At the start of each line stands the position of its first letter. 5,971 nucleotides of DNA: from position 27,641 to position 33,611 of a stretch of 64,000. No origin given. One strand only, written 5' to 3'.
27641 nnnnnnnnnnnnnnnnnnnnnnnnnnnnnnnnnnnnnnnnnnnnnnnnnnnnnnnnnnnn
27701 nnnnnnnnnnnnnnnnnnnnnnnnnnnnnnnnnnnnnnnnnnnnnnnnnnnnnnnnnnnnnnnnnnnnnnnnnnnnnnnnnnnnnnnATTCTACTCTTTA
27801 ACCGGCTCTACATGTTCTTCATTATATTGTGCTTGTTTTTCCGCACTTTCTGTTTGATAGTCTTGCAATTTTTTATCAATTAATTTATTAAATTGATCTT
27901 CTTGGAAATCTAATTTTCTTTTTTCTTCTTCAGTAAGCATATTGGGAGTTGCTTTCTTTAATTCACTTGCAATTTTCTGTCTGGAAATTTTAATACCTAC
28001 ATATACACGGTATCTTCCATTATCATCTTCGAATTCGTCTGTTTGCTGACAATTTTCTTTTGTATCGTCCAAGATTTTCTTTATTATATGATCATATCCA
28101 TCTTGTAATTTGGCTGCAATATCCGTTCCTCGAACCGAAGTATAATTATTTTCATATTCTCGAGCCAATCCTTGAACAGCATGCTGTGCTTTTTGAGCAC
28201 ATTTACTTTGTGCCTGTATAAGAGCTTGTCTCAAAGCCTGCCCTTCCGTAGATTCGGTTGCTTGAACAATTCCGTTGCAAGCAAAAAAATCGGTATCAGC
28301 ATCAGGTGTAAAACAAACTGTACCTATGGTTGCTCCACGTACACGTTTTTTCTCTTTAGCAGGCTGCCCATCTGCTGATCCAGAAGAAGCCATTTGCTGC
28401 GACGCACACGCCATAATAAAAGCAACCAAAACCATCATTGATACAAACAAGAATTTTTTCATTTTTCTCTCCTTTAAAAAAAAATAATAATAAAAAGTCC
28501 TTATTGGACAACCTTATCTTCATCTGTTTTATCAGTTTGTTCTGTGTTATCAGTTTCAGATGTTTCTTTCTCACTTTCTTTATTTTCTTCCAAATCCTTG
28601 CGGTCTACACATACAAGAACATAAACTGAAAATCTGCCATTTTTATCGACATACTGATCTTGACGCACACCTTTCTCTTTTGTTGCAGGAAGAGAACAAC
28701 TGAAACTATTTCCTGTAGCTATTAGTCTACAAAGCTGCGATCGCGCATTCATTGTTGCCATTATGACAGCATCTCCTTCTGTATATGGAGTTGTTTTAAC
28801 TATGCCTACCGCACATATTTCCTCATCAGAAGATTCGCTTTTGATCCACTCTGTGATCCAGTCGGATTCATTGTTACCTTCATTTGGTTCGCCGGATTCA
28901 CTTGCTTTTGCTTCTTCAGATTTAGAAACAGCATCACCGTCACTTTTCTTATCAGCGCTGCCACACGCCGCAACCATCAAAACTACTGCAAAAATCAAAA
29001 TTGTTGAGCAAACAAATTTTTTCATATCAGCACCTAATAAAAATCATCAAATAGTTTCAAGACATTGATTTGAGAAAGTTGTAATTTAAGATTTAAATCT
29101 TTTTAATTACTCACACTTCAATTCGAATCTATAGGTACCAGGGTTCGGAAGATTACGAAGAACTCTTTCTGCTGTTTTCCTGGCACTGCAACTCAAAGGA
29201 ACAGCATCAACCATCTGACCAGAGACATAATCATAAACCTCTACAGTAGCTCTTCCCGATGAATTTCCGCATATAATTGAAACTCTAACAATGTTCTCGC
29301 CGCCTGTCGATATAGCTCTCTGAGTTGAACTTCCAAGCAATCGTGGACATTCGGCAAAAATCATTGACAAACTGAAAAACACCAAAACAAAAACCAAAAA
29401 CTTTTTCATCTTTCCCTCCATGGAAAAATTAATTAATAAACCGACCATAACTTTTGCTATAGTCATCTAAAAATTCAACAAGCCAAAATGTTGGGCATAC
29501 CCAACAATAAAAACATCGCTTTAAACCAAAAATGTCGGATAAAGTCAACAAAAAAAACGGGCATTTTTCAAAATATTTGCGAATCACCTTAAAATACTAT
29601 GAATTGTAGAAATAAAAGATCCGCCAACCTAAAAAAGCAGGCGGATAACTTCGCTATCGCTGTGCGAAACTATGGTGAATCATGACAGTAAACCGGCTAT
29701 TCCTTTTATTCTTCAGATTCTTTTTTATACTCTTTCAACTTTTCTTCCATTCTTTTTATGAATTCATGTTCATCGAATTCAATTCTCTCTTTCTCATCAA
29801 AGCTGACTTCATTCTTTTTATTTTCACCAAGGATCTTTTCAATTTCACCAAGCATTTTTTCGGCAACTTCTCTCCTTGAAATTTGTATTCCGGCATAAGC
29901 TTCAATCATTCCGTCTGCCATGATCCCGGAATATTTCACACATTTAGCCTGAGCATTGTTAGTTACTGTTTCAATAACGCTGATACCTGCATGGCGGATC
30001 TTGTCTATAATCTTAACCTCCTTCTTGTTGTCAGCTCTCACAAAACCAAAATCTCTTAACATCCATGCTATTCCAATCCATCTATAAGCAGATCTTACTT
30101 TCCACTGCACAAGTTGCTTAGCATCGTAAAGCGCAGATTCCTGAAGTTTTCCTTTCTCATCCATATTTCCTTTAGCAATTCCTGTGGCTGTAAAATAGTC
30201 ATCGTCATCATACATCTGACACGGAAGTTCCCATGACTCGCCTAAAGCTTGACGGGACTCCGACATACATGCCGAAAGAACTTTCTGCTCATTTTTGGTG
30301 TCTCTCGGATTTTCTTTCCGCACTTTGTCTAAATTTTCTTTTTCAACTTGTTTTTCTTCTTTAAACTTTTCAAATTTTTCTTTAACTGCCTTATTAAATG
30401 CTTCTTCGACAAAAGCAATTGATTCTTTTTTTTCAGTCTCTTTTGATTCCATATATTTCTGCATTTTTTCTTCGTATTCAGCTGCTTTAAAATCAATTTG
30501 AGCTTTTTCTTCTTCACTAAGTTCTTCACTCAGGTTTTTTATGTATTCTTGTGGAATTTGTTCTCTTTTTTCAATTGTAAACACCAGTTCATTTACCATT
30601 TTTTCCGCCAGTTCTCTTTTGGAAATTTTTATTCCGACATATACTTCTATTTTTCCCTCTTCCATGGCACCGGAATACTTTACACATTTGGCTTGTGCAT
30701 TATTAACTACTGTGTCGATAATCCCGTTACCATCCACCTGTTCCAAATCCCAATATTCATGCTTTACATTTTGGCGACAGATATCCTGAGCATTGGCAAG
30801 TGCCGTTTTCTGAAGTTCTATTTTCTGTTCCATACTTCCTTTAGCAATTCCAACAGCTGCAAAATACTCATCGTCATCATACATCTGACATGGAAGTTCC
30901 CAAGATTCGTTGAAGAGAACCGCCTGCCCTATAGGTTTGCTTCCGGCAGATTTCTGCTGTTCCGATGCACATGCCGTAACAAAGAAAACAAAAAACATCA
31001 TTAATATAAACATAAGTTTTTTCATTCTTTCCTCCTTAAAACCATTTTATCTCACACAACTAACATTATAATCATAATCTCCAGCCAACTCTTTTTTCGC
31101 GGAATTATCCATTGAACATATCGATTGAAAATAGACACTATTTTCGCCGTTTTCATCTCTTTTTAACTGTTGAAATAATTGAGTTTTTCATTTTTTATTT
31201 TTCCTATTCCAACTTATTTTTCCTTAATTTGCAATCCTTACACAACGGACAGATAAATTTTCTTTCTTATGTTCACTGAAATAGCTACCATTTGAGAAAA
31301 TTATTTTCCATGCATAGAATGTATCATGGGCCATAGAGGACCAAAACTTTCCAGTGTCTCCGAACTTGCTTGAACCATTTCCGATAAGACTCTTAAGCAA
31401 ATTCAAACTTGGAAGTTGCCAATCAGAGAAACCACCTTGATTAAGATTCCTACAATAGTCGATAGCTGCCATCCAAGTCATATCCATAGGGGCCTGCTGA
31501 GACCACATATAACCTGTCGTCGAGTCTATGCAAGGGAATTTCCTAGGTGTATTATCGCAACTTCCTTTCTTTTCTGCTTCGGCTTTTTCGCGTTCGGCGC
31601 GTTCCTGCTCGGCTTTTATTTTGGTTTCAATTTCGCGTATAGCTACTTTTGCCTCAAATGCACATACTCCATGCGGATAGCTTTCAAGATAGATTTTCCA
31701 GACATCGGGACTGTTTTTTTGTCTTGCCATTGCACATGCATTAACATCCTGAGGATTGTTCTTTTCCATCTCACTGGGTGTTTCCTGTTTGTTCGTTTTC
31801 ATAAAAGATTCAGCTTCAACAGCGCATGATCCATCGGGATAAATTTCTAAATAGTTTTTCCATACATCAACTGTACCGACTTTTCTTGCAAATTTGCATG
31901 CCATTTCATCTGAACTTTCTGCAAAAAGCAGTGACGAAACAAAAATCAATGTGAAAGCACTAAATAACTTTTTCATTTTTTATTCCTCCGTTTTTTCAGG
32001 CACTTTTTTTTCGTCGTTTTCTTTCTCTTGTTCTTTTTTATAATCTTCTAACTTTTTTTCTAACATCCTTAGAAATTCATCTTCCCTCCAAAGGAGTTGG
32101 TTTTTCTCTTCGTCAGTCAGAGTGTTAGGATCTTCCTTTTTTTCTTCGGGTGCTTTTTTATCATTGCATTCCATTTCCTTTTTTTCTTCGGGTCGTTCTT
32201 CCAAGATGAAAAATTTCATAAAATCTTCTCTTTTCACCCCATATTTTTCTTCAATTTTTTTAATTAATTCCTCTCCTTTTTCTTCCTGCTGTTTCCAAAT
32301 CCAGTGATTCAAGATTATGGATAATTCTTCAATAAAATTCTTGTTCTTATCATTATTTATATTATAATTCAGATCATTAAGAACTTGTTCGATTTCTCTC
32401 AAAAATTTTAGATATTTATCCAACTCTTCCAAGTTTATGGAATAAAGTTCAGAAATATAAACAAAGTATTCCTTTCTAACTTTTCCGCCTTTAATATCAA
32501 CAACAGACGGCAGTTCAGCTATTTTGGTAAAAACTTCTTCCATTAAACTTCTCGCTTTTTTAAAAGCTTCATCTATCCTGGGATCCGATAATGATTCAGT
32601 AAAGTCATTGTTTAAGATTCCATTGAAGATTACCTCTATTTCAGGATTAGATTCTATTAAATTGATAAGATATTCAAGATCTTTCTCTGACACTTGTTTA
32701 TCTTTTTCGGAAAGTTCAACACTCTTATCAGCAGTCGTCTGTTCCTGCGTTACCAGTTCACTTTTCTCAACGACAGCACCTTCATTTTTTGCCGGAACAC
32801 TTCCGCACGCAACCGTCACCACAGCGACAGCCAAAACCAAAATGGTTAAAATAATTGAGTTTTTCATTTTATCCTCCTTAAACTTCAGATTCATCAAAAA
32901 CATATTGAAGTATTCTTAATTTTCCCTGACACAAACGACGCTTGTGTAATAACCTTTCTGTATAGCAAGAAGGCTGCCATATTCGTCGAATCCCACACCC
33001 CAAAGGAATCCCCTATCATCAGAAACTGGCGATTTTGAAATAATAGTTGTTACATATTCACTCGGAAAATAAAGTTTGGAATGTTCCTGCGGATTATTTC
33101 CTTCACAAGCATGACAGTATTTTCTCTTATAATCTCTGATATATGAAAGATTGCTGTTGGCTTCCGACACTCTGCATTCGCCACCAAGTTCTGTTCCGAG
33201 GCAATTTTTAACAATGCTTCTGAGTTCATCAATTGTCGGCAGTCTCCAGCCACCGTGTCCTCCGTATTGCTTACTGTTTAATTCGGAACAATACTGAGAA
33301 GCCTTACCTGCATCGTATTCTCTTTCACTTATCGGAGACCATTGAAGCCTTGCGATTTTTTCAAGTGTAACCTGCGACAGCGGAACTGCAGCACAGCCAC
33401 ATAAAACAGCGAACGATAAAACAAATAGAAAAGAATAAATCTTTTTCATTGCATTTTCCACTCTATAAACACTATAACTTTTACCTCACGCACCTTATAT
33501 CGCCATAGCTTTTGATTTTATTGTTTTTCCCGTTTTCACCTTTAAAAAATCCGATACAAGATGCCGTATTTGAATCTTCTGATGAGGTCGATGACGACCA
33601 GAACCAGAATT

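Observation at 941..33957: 33-kb single-strand array of about 30 paralogous secreted/lipoprotein genes, at least 15 ending in the WRLP...RCVR (Fib_succ_major-like) domain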

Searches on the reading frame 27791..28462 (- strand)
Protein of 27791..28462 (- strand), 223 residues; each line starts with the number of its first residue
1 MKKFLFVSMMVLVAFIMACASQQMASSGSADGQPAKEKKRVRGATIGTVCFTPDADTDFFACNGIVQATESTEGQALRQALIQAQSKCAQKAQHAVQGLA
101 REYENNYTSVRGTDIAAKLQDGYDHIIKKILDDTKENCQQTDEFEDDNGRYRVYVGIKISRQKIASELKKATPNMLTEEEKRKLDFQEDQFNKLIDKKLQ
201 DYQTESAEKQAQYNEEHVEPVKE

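Call 7: search_protein_families(library=pfam, proteins=[window:27791-28462:-], max_evalue=0.01)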
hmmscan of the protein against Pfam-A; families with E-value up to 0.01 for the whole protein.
window:27791-28462:- (223 aa): 0 families

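Call 39: search_protein_families(library=ncbifam, proteins=[window:27791-28462:-], max_evalue=0.1)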
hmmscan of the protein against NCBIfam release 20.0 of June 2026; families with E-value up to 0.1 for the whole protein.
window:27791-28462:- (223 aa): 2 families
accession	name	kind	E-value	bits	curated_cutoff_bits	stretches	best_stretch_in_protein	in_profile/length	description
NF053838.1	hit_Bd0108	equivalog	0.017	15.6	40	1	1-42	1-43/94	predatory lifecycle switch protein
NF005761.0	PRK07588.1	equivalog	0.018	14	454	1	85-141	75-131/392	FAD-binding domain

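Call 71: predict_structure(alignment_id=A3)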
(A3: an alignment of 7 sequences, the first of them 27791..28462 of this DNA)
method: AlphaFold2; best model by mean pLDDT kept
length: 223 residues; sequences in the alignment: 7
mean_pLDDT: 71.6   pTM: 0.63
mean pLDDT of the five models: 71.6, 71.2, 69.6, 68.9, 68.9
residues with pLDDT >= 90: 15; 70-90: 128; 50-70: 33; < 50: 47
segments of 3 or more residues with pLDDT < 50: 1-3, 8-38, 43-49, 220-223
pLDDT, mean of each block of 10 residues (from residue 1): 49 45 37 45 47 60 90 91 89 84 80 69 78 79 83 86 84 84 85 86 71 60 45
secondary structure, 60 per line:
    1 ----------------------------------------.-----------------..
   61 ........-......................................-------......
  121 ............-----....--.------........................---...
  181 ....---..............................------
elements in order: E59-68 H70-107 H115-132 E138-141 E151-160 H161-174 H178-184 H188-217

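Call 74: fold_search(model_id=the predicted structure, library=pdb)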
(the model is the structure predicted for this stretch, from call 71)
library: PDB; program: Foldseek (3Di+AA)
matches with E <= 10: 838; with E <= 0.001: 0
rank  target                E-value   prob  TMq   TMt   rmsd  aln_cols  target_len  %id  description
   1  2wcq_B                1.1e-02  0.92  0.29  0.39   6.4       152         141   12  Crystal Structure of Tip-Alpha N34 (HP0596) from Helicobacter pylori at pH4 (released 2009-05-12)
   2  5ok8_B                2.0e-02  1.00  0.32  0.58   4.6       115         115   16  Crystal structure of protein Lpp20 (HP1456) from Helicobacter pylori (released 2017-12-06)
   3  3vnc_B                2.1e-02  0.96  0.33  0.44   6.1       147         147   12  Crystal Structure of TIP-alpha N25 from Helicobacter Pylori in its natural dimeric form (released 2012-10-03)
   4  5ok8_A                2.7e-02  1.00  0.33  0.59   4.1       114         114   17  Crystal structure of protein Lpp20 (HP1456) from Helicobacter pylori (released 2017-12-06)
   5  4qvr                  1.3e-01  0.38  0.25  0.19  11.9       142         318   13  2.3 Angstrom Crystal Structure of Hypothetical Protein FTT1539c from Francisella tularensis. (released 2014-07-30)
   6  8iyj_PE               8.8e-01  0.23  0.19  0.11   4.4        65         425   11  Cryo-EM structure of the 48-nm repeat doublet microtubule from mouse sperm (released 2023-07-05)
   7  7e4y_D                8.8e-01  0.15  0.18  0.11   4.8        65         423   11  Crystal structure of tubulin in complex with L-DM4-SMe (released 2022-02-23)
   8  8iyj_QI               9.3e-01  0.18  0.18  0.11   4.6        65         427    9  Cryo-EM structure of the 48-nm repeat doublet microtubule from mouse sperm (released 2023-07-05)
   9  2ko1_MODEL_1_A        1.0e+00  0.14  0.15  0.34  14.0       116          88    8  Solution NMR structure of the ACT domain from GTP pyrophosphokinase of Chlorobium tepidum. Northeast Structura (released 2009-09-29)
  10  8iyj_FG               1.1e+00  0.21  0.19  0.11   4.4        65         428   11  Cryo-EM structure of the 48-nm repeat doublet microtubule from mouse sperm (released 2023-07-05)
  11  8iyj_LM               1.1e+00  0.21  0.19  0.11   4.3        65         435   11  Cryo-EM structure of the 48-nm repeat doublet microtubule from mouse sperm (released 2023-07-05)
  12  8iyj_PC               1.1e+00  0.20  0.19  0.11   4.4        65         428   11  Cryo-EM structure of the 48-nm repeat doublet microtubule from mouse sperm (released 2023-07-05)
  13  9n9h_B                1.1e+00  0.20  0.19  0.11   4.5        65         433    9  Cryo-EM structure of the Xenopus laevis mitotic centromere-associated kinesin (MCAK) bound to the paclitaxel-stabilize (released 2026-02-04)
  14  6u42_S1               1.1e+00  0.15  0.19  0.11   4.4        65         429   12  Natively decorated ciliary doublet microtubule (released 2019-11-13)
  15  3ibw_A                1.1e+00  0.14  0.15  0.36  14.2       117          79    8  Crystal Structure of the ACT domain from GTP pyrophosphokinase of Chlorobium tepidum. Northeast Structural Genomics Co (released 2009-07-28)
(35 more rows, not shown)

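Call 88: search_protein_families(library=pfam, proteins=[window:27791-28462:-], max_evalue=5)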
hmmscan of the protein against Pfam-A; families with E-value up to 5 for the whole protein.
window:27791-28462:- (223 aa): 2 families
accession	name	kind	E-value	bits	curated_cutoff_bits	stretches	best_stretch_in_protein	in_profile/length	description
PF02561.19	FliS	-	0.035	14.8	26.7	1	75-134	34-89/115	Flagellar protein FliS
PF02601.20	Exonuc_VII_L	-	4.6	7.1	35.9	0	77-214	152-267/315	Exonuclease VII, large subunit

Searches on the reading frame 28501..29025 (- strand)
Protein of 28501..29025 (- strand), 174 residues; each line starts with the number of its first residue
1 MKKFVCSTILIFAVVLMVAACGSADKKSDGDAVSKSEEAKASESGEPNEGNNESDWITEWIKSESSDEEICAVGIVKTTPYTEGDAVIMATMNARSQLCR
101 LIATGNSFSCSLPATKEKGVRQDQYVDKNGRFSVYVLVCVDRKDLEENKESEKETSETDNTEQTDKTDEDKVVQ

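Call 7: search_protein_families(library=pfam, proteins=[window:28501-29025:-], max_evalue=0.01)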
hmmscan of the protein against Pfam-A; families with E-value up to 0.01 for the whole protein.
window:28501-29025:- (174 aa): 0 families

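Call 39: search_protein_families(library=ncbifam, proteins=[window:28501-29025:-], max_evalue=0.1)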
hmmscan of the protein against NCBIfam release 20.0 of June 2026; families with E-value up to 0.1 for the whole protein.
window:28501-29025:- (174 aa): 12 families
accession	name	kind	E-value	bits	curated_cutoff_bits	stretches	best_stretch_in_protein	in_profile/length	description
NF058647.1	lipo_LytA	equivalog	5.1e-05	23.5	110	1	1-43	1-40/107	acidic lipoprotein LytA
NF045774.1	cytochro_C551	exception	0.00057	19.8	118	1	1-43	1-41/110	cytochrome c551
NF041941.1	lipo_FMN_PplA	exception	0.00062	19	325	1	1-44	2-45/302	extracellular electron transfer flavoprotein PplA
NF053527.1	lipo_Cory_WKLS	subfamily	0.0046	16.9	105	1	9-45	4-40/166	WKL family lipoprotein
NF041742.1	WGxxGxxG_fam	subfamily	0.017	15.7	35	0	1-56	1-52/69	WGxxGxxG family protein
NF047408.1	SA0632_fam_LP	equivalog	0.028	14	70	1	1-28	1-26/68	SA0632 family lipoprotein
NF047813.1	LIC13410_lipo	equivalog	0.044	13.9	180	1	1-31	1-30/123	LIC13410 family lipoprotein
NF047847.2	SS_mature_LptM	equivalog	0.045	13.9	27.7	1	1-22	1-21/31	LPS translocon maturation chaperone LptM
NF041193.1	lipo_SP0191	subfamily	0.056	13.5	75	0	1-54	1-48/190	SP0191 family lipoprotein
NF052419.1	LA7_P22_fam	equivalog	0.066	13.1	280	0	3-43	5-45/201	LA7/P22 family lipoprotein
NF041601.1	PA5502_lipo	equivalog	0.067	12.8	285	1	1-30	1-30/237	PA5502 family lipoprotein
NF041527.1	SCO1860_LAETG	equivalog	0.067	12.4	200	1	14-91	220-294/306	SCO1860 family LAETG-anchored protein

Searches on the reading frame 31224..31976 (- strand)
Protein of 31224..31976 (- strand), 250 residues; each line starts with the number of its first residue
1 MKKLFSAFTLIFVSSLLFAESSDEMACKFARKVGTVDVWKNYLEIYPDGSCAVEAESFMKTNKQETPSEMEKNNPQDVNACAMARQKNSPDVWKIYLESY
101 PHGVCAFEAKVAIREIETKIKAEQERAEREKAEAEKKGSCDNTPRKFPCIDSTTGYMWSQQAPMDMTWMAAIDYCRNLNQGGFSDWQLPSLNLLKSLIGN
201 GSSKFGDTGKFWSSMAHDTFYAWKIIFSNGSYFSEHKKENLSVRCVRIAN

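Call 6: search_protein_families(library=pfam, proteins=[window:31224-31976:-], max_evalue=0.01)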
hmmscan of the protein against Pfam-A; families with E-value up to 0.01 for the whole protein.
window:31224-31976:- (250 aa): 2 families
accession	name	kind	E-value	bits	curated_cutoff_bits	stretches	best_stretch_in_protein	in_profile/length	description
PF07603.17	Lcl_C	-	5.2e-17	62.6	34.9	1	150-247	4-117/117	Lcl C-terminal domain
PF09603.15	Fib_succ_major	-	0.0023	18.7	33.9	1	201-247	140-187/187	Fibrobacter succinogenes major domain (Fib_succ_major)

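Call 70: search_protein_families(library=ncbifam, proteins=[window:31224-31976:-], max_evalue=10)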
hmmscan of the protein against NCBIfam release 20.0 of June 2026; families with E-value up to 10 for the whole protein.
window:31224-31976:- (250 aa): 4 families
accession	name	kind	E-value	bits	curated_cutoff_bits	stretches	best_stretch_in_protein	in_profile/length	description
NF047763.1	LIC_10572_fam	equivalog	0.00017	21.6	200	1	158-247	121-205/205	LIC_10572 family protein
NF047850.1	Lsa25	exception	0.0024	17.7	260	1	171-247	118-207/207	surface adhesin Lsa25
TIGR02145.1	Fib_succ_major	domain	0.0031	18.2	41.65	1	202-247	126-175/176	FISUMP domain-containing protein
NF046116.1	adhesin_Lcl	equivalog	0.05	12.1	500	1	167-247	343-429/431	collagen-like adhesin Lcl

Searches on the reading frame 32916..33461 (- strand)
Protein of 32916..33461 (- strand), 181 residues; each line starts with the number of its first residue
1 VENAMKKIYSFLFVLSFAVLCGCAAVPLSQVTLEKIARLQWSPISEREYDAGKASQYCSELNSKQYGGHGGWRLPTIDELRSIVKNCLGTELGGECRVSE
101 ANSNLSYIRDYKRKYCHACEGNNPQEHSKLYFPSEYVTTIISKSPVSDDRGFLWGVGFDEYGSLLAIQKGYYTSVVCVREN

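Call 6: search_protein_families(library=pfam, proteins=[window:32916-33461:-], max_evalue=0.01)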
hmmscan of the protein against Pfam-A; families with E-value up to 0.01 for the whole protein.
window:32916-33461:- (181 aa): 1 family
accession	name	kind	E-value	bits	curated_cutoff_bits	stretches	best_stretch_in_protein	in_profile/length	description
PF07603.17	Lcl_C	-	1.5e-13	51.5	34.9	1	34-179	5-117/117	Lcl C-terminal domain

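Call 70: search_protein_families(library=ncbifam, proteins=[window:32916-33461:-], max_evalue=10)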
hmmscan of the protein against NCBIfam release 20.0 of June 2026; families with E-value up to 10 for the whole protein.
window:32916-33461:- (181 aa): 0 families
